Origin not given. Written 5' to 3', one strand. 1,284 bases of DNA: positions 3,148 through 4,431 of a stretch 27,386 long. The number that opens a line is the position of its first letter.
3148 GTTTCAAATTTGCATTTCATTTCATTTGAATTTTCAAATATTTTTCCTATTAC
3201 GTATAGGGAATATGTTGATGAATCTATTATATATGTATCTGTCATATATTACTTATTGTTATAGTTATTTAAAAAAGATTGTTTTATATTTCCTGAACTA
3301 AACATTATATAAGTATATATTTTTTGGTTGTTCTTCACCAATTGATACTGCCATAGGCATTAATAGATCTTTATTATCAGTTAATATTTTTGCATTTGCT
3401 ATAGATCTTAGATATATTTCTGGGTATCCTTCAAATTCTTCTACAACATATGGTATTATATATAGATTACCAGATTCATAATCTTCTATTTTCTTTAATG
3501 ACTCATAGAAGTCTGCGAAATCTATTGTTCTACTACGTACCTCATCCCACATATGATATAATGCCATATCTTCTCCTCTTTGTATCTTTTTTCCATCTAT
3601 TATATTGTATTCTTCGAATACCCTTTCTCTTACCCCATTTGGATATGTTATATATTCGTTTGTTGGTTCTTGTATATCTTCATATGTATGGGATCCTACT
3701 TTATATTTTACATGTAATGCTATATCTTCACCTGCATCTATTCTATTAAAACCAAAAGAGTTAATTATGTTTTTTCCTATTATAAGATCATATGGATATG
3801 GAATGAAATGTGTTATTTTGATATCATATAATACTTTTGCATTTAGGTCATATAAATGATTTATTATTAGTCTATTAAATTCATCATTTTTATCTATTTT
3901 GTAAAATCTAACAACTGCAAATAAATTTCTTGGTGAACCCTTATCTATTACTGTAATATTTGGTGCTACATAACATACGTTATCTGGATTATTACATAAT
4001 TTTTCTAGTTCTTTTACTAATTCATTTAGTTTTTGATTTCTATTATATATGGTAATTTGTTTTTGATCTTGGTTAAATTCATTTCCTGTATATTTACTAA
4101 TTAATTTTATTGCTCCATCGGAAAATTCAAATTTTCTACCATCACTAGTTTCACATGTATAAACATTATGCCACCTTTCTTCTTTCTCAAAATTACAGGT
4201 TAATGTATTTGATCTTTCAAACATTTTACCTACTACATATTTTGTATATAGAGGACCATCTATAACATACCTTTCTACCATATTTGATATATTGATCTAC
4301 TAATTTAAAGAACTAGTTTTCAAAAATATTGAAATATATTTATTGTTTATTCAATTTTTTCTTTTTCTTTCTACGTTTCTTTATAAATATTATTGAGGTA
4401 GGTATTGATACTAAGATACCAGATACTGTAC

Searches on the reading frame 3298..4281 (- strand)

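Call 9: search_protein_families(library=phrogs, proteins=[window:3298-4281:-], max_evalue=0.01)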
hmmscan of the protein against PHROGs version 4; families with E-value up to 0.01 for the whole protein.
window:3298-4281:- (327 aa): 0 families

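Call 42: search_protein_families(library=pfam, proteins=[window:3298-4281:-], max_evalue=0.01)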
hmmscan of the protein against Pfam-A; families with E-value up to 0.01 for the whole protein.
window:3298-4281:- (327 aa): 0 families

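Call 81: search_protein_families(library=ncbifam, proteins=[window:3298-4281:-], max_evalue=0.1)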
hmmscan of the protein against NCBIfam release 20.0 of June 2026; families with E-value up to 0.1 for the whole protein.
window:3298-4281:- (327 aa): 1 family
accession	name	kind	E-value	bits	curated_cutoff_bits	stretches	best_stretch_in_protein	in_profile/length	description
NF045748.1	MPN316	equivalog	0.00052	19.3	500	1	62-147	311-397/424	MPN316 family protein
